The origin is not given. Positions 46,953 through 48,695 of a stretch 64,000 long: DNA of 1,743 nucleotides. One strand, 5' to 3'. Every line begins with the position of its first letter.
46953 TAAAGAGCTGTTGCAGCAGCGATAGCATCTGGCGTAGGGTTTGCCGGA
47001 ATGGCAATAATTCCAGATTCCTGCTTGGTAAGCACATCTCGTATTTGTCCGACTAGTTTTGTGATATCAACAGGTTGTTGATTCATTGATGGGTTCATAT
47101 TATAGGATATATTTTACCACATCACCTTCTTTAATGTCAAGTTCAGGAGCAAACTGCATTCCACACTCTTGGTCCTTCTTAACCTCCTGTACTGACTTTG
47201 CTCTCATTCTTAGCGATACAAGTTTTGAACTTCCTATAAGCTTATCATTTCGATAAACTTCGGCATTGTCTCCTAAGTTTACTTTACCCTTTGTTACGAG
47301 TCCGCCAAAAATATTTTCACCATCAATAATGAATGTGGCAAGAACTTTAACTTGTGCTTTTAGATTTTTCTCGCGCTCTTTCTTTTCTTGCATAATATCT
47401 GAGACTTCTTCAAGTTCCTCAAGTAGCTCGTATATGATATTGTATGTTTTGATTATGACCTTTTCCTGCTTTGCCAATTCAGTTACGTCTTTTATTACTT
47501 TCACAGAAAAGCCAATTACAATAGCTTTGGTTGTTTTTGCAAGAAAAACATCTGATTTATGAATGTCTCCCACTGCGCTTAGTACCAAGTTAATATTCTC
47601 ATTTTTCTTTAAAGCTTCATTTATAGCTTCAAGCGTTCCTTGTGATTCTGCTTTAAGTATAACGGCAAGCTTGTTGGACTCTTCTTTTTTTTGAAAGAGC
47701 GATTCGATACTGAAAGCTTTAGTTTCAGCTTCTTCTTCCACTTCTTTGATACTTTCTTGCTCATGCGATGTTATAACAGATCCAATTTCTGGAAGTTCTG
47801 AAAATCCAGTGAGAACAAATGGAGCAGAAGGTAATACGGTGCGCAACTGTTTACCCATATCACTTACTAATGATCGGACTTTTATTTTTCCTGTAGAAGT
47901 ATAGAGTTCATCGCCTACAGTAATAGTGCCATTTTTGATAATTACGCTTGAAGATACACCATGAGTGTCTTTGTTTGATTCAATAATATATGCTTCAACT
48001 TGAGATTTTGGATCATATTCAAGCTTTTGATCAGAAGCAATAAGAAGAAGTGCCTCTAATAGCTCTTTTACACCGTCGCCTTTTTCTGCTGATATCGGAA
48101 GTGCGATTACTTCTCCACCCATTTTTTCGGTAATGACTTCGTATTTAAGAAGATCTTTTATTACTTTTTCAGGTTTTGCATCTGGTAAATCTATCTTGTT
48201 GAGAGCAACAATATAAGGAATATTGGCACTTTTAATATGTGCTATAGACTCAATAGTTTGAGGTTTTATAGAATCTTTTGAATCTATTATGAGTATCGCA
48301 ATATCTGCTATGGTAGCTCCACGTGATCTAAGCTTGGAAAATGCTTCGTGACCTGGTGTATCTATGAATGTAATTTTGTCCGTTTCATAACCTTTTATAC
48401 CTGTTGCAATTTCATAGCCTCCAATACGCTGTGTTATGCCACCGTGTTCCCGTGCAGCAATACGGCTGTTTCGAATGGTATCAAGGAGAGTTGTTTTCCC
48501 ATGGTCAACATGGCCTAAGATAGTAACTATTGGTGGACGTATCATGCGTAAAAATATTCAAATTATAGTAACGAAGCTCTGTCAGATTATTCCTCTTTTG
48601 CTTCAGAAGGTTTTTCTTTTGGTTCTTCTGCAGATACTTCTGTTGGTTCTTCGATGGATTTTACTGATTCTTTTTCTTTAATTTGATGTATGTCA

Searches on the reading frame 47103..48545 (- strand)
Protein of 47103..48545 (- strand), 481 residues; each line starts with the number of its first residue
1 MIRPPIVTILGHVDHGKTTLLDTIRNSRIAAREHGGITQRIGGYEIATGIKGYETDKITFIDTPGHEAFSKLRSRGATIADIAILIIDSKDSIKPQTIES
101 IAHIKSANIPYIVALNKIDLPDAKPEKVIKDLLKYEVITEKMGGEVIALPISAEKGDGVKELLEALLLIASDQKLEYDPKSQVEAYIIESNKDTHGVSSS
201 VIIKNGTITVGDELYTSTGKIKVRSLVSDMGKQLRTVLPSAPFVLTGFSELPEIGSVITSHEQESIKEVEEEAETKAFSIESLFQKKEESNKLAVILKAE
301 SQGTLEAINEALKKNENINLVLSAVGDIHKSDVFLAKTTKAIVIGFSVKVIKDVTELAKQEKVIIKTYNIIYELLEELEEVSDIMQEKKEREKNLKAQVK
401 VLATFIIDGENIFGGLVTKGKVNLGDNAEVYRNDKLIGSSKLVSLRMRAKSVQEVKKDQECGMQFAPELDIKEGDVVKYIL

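Call 75: search_protein_families(library=pfam, proteins=[window:47103-48545:-], max_evalue=0.0001)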
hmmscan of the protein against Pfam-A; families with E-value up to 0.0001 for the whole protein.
window:47103-48545:- (481 aa): 10 families
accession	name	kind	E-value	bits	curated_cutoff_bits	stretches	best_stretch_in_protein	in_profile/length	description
PF00009.33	GTP_EFTU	-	1.3e-35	123.2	26.5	1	6-168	5-184/188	Elongation factor Tu GTP binding domain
PF11987.13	IF-2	-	1.5e-27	96.3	27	1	270-378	2-116/117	Translation-initiation factor 2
PF01926.29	MMR_HSR1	-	2.6e-10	40.8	21.9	1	7-117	2-113/113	50S ribosome-binding GTPase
PF22042.2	EF-G_D2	-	5.1e-08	33.3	27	1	183-260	2-83/84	Elongation factor G domain 2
PF00025.27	Arf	-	1e-06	28.8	22.3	1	9-166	19-170/174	ADP-ribosylation factor family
PF03144.31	GTP_EFTU_D2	-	1.4e-06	29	30.3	0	414-477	5-72/73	Elongation factor Tu domain 2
PF08477.19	Roc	-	2.6e-06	28.1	27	1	7-119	2-119/119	Ras of Complex, Roc, domain of DAPkinase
PF09439.16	SRPRB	-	5e-06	26.4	25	1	5-137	4-138/178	Signal recognition particle receptor beta subunit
PF02421.24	FeoB_N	-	7e-06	26.1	27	1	7-165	3-155/156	Ferrous iron transport protein B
PF00071.28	Ras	-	2.1e-05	24.6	21.6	1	8-166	3-156/162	Ras family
